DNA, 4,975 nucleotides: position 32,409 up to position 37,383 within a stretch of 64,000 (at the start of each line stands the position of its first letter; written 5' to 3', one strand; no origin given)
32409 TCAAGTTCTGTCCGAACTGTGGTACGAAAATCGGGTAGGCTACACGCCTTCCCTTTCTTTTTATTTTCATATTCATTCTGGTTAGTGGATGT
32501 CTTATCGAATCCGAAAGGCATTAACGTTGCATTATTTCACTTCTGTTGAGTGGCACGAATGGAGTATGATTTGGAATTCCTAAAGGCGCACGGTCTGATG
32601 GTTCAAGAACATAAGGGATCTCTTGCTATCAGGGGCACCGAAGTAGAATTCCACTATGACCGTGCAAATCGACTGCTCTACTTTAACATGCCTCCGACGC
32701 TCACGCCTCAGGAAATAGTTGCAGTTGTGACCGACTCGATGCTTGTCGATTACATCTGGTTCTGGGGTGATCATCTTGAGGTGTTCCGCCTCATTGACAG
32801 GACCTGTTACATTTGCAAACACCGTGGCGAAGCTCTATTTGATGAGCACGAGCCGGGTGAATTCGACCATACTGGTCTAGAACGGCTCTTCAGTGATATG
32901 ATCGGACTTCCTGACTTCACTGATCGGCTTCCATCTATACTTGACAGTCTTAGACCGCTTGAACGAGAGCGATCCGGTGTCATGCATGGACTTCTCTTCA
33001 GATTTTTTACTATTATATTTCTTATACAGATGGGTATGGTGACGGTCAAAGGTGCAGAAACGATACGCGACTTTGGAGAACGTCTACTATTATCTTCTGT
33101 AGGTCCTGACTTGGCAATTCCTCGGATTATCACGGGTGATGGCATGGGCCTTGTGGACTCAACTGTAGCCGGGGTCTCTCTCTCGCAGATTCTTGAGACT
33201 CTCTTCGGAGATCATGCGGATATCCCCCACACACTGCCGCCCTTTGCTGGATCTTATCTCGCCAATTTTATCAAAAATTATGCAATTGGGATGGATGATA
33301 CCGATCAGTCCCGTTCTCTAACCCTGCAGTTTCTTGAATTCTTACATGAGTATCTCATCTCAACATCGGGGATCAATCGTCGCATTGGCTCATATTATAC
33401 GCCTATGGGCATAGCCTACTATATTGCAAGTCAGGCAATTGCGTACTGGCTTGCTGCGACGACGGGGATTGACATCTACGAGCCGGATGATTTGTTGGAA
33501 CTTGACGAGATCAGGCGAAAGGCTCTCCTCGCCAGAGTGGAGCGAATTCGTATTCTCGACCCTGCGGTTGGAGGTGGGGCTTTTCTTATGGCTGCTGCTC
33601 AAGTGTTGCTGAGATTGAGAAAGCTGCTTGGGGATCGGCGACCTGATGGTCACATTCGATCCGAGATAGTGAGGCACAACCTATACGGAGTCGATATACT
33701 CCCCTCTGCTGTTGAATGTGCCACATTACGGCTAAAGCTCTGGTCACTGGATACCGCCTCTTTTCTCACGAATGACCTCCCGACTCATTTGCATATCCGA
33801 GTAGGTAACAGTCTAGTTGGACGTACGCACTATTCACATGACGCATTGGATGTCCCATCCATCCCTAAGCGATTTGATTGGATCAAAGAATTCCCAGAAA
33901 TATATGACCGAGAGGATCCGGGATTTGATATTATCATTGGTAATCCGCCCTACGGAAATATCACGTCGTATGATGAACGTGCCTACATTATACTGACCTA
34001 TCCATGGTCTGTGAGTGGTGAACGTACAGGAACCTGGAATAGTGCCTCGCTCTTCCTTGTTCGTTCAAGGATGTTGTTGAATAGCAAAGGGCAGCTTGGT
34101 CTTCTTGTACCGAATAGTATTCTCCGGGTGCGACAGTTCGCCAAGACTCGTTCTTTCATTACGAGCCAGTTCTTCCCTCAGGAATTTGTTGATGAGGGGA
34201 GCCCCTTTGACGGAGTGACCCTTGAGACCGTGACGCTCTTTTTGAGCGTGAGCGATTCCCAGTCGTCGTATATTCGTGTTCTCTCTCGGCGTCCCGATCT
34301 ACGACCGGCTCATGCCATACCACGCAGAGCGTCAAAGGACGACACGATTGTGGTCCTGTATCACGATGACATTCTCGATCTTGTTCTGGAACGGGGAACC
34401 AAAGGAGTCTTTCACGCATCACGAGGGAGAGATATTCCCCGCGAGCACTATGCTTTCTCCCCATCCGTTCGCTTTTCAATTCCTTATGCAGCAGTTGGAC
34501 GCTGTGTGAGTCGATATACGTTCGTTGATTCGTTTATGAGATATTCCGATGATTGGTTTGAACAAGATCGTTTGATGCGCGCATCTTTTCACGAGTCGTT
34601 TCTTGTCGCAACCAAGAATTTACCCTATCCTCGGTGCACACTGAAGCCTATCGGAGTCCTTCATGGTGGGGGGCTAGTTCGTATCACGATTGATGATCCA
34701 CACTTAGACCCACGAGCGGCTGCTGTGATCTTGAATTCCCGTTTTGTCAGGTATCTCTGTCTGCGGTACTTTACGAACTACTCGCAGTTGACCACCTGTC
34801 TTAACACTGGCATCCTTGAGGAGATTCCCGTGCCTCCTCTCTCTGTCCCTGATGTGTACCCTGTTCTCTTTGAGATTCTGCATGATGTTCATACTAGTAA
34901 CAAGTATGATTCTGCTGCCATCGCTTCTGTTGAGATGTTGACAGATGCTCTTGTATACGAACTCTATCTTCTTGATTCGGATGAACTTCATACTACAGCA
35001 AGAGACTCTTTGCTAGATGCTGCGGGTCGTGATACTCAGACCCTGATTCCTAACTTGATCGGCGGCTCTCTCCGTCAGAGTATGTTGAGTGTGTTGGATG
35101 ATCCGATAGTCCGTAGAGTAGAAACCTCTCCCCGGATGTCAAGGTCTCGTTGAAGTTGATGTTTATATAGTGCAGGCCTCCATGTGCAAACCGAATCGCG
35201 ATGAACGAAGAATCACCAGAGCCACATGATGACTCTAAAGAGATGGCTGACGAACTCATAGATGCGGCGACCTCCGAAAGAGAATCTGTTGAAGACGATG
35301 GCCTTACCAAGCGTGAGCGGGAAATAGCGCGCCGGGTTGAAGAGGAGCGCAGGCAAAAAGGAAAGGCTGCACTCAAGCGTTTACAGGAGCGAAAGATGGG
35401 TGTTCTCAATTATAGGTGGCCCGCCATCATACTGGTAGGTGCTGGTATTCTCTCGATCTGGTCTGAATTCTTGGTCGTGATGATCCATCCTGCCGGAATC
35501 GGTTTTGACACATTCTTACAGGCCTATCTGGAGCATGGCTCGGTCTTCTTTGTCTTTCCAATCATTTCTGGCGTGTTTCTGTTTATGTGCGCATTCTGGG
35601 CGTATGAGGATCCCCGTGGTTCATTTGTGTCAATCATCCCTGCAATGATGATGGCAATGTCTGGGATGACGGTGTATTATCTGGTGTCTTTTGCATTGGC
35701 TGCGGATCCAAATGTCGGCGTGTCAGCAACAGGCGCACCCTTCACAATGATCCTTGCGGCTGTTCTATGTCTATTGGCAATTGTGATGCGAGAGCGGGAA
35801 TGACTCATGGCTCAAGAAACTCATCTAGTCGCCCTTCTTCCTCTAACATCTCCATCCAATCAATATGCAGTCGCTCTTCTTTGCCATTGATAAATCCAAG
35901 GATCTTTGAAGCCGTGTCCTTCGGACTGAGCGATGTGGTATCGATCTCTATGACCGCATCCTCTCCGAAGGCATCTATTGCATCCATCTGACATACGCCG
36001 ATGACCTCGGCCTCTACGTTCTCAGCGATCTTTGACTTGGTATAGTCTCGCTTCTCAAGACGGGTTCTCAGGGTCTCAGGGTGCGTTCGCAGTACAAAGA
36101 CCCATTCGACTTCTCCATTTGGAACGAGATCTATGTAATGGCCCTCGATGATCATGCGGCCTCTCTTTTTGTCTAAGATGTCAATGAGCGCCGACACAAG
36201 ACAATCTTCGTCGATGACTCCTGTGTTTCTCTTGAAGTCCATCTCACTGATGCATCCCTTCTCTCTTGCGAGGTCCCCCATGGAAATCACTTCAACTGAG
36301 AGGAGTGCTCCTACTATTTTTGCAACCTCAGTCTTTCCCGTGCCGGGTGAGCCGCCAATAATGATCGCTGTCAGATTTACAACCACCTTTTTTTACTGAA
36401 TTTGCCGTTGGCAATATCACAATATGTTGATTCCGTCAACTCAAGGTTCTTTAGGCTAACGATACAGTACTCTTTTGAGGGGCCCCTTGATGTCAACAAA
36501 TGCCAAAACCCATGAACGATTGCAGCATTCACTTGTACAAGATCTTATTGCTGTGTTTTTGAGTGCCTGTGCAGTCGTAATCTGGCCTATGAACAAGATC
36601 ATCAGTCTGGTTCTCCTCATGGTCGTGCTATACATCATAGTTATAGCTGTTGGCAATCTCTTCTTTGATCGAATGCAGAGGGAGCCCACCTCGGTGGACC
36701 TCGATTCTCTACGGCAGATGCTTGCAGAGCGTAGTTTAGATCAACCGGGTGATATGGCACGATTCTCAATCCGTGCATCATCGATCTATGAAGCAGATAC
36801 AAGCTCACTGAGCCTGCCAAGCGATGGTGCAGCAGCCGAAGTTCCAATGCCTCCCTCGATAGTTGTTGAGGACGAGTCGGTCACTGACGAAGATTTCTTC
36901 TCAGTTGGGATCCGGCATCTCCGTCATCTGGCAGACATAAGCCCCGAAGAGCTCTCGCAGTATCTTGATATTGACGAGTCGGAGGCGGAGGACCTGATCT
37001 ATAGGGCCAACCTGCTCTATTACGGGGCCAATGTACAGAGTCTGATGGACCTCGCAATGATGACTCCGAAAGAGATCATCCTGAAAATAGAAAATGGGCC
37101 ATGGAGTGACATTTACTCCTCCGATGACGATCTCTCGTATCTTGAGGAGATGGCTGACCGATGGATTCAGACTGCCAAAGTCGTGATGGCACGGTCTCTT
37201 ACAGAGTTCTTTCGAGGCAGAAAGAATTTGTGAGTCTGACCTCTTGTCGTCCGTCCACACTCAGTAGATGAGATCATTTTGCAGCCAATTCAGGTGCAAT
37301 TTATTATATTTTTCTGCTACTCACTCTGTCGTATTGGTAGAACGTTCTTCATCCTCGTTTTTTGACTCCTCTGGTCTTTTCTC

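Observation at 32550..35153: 867-aa Eco57I-like N6-adenine methyltransferase with an unassigned ~290-aa N-terminal module (candidate type IIG or novel defense enzyme)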

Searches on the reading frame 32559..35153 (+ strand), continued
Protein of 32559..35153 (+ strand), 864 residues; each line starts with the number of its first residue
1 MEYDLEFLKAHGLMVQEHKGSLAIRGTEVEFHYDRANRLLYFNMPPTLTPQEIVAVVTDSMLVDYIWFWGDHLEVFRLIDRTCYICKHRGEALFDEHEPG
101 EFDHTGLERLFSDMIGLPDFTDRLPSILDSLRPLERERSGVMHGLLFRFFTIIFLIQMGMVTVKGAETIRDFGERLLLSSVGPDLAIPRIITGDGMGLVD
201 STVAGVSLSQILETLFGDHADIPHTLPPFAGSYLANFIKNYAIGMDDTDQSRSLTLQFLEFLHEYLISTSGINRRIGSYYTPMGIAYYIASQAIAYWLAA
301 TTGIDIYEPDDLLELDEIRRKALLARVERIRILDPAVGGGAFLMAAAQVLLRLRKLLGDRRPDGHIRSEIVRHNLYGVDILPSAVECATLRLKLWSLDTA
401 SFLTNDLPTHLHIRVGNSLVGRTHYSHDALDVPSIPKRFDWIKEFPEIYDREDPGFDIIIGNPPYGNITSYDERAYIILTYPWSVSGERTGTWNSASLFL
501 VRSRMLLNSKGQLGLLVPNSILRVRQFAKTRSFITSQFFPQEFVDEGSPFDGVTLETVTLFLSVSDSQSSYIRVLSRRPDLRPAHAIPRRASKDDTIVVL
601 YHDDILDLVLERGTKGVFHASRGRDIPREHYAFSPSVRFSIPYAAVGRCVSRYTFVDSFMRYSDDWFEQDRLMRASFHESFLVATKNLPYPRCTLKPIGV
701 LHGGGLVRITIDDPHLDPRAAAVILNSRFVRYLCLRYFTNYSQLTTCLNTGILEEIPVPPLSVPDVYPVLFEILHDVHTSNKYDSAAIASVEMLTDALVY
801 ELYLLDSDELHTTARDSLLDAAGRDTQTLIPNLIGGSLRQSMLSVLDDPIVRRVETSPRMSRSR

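Call 48: fold_search(model_id=the predicted structure, library=pdb)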
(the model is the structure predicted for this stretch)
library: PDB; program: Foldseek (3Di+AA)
matches with E <= 10: 807; with E <= 0.001: 113
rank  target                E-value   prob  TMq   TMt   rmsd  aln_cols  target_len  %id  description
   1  7lni_A                3.0e-22  1.00  0.46  0.70   5.3       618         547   14  SeMet CamA Adenine Methyltransferase Complexed to Cognate Substrate DNA (released 2021-05-19)
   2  8cxw_B                1.1e-21  1.00  0.47  0.72   4.8       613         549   14  CamA Adenine Methyltransferase Complexed to Cognate Substrate DNA and Inhibitor piclidenoson (Compound 4) (released 2023-01-11)
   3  7rfm_B                3.3e-21  1.00  0.46  0.69   5.4       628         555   14  CamA Adenine Methyltransferase Complexed to Cognate Substrate DNA and Inhibitor EPZ004777 (released 2021-09-15)
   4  8cxs_A                4.6e-21  1.00  0.46  0.70   5.2       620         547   14  CamA Adenine Methyltransferase Complexed to Cognate Substrate DNA and Inhibitor MTA (released 2023-01-11)
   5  7rfk_B                4.8e-21  1.00  0.47  0.69   5.2       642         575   15  CamA Adenine Methyltransferase Complexed to Cognate Substrate DNA and Inhibitor Sinefungin (released 2021-09-15)
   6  8cxw_A                5.6e-21  1.00  0.46  0.70   5.1       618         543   14  CamA Adenine Methyltransferase Complexed to Cognate Substrate DNA and Inhibitor piclidenoson (Compound 4) (released 2023-01-11)
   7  7rfn_C                6.5e-21  1.00  0.45  0.70   5.3       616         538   14  CamA Adenine Methyltransferase Complexed to Cognate Substrate DNA and Inhibitor SGC8158 (released 2021-09-15)
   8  8cxt_A                6.8e-21  1.00  0.45  0.70   5.1       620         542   14  CamA Adenine Methyltransferase Complexed to Cognate Substrate DNA and Inhibitor N6-benzyladenosine (Compound 1) (released 2023-01-11)
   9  7rfk_A                7.1e-21  1.00  0.48  0.71   5.1       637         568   14  CamA Adenine Methyltransferase Complexed to Cognate Substrate DNA and Inhibitor Sinefungin (released 2021-09-15)
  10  7rfl_A                7.1e-21  1.00  0.46  0.70   5.3       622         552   14  CamA Adenine Methyltransferase Complexed to Cognate Substrate DNA and Inhibitor SGC0946 (released 2021-09-15)
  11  8cy2_A                7.1e-21  1.00  0.46  0.70   5.1       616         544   14  CamA Adenine Methyltransferase Complexed to Cognate Substrate DNA and Inhibitor APNEA (Compound 9) (released 2023-01-11)
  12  7rfl_B                7.4e-21  1.00  0.46  0.69   5.4       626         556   14  CamA Adenine Methyltransferase Complexed to Cognate Substrate DNA and Inhibitor SGC0946 (released 2021-09-15)
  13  7lni_B                9.5e-21  1.00  0.46  0.70   5.3       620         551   14  SeMet CamA Adenine Methyltransferase Complexed to Cognate Substrate DNA (released 2021-05-19)
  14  7lni_C                1.2e-20  1.00  0.45  0.70   5.4       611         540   15  SeMet CamA Adenine Methyltransferase Complexed to Cognate Substrate DNA (released 2021-05-19)
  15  8cxx_A                1.3e-20  1.00  0.46  0.70   5.2       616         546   14  CamA Adenine Methyltransferase Complexed to Cognate Substrate DNA and Compound 6 (released 2023-01-11)
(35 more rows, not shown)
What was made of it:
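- On Gamma-class N6-adenine DNA methyltransferase (Pfam Eco57I PF07669 / N6_Mtase): CamA TM 0.70, M.BseCI 0.64-0.67 and M.TaqI 0.67-0.69, each normalised to the target (call 48).
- Closest known: CamA. Same: CamA is the best structural match of the full-length model (E=3e-22, TM 0.70 normalised to CamA, about 615 aligned columns; call 48).
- The whole methyltransferase plus TRD aligns structurally with DNA-bound CamA, M.BseCI and M.TaqI (call 48).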

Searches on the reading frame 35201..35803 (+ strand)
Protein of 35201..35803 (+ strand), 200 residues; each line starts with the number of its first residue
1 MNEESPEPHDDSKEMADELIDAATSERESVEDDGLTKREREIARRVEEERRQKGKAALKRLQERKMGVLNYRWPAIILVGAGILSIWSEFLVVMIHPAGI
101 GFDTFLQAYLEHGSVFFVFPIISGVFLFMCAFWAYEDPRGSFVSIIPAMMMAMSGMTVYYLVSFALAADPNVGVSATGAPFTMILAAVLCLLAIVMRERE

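Call 8: search_protein_families(library=pfam, proteins=[window:35201-35803:+], max_evalue=0.01)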
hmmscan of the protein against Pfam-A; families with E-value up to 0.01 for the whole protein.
window:35201-35803:+ (200 aa): 0 families

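Call 29: search_protein_families(library=ncbifam, proteins=[window:35201-35803:+], max_evalue=1)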
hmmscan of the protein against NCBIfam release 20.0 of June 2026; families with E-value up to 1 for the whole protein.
window:35201-35803:+ (200 aa): 0 families
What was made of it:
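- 35201..35803 (+): Downstream 200-aa membrane protein (charged N-terminus plus about 4 hydrophobic helices) with no family assignment. It is a syntenic neighbour in 43 of the 49 scanned loci. Listed as context and probably not a functional partner. No Pfam or NCBIfam hit (calls 8, 29).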

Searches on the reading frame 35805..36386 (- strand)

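Call 8: search_protein_families(library=pfam, proteins=[window:35805-36386:-], max_evalue=0.01)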
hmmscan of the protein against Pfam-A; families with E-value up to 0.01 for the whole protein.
window:35805-36386:- (193 aa): 5 families
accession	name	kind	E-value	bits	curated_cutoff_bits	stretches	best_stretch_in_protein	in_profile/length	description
PF13238.12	AAA_18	-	7.5e-25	88.3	29.4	1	8-129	1-127/128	AAA domain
PF13207.12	AAA_17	-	2.2e-07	31.6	27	1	12-113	2-122/136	AAA domain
PF00004.35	AAA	-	0.0038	18.1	21.2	0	9-36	2-29/131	ATPase family associated with various cellular activities (AAA)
PF06414.18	Zeta_toxin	-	0.0038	17.1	22.3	1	7-27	18-38/199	Zeta toxin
PF02224.24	Cytidylate_kin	-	0.0072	16.5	26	0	8-67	1-57/211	Cytidylate kinase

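Call 29: search_protein_families(library=ncbifam, proteins=[window:35805-36386:-], max_evalue=1)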
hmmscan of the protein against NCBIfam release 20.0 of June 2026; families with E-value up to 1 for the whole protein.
window:35805-36386:- (193 aa): 24 families
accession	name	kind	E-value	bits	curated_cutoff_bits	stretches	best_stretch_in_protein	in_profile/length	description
NF003012.0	PRK03839.1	equivalog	1.6e-33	116.2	152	1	8-182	3-169/180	putative kinase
TIGR02173.1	cyt_kin_arch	equivalog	5.1e-10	39.6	102.1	1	8-121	3-118/169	(d)CMP kinase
TIGR01351.1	adk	subfamily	6.8e-05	22.6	168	1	8-44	2-38/212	adenylate kinase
NF011101.0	PRK14528.1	equivalog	0.0012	18.6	195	1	7-42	3-38/187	adenylate kinase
TIGR02881.1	spore_V_K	equivalog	0.0016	17.5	422.95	1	8-39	45-77/261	stage V sporulation protein K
NF011099.0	PRK14526.1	equivalog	0.002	17.8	223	1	9-65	4-60/211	adenylate kinase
NF001381.0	PRK00279.1-3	equivalog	0.0054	16.5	187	1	8-66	3-61/188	adenylate kinase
NF002700.0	PRK02496.1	equivalog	0.0066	16.1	262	1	7-42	3-38/184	adenylate kinase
NF001385.0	PRK00279.2-3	equivalog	0.0077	15.8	315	1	7-42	6-41/213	adenylate kinase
NF001379.0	PRK00279.1-1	equivalog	0.0093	15.3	268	1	8-65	3-60/216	adenylate kinase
TIGR00017.1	cmk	equivalog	0.01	15.5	135.55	1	7-65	4-59/217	(d)CMP kinase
NF001380.0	PRK00279.1-2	equivalog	0.012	15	251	1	8-43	3-38/216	adenylate kinase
NF042959.1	IteA_antiphage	equivalog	0.037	13.2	510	1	7-34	127-154/367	anti-phage ATPase IteA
NF001387.0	PRK00279.2-5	equivalog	0.053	13.1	373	1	8-83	3-84/224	adenylate kinase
NF010553.0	PRK13947.1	equivalog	0.071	13.3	204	1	7-169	3-169/173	shikimate kinase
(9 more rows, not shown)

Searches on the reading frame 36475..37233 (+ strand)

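Call 8: search_protein_families(library=pfam, proteins=[window:36475-37233:+], max_evalue=0.01)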
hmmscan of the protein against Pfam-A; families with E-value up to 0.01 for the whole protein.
window:36475-37233:+ (252 aa): 0 families

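Call 29: search_protein_families(library=ncbifam, proteins=[window:36475-37233:+], max_evalue=1)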
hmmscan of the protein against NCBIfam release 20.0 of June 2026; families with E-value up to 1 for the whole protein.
window:36475-37233:+ (252 aa): 3 families
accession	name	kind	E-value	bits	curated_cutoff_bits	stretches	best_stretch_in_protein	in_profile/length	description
NF003301.0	PRK04301.1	equivalog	0.066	12.4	259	1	137-180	17-60/316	DNA repair and recombination protein RadA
TIGR03750.1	conj_TIGR03750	hypoth_equivalog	0.078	12.9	70.75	1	26-70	32-76/111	TIGR03750 family conjugal transfer protein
TIGR01954.1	nusA_Cterm_rpt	equivalog_domain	0.15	12.2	48.15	1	145-179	13-47/50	transcription termination factor NusA, C-terminal duplication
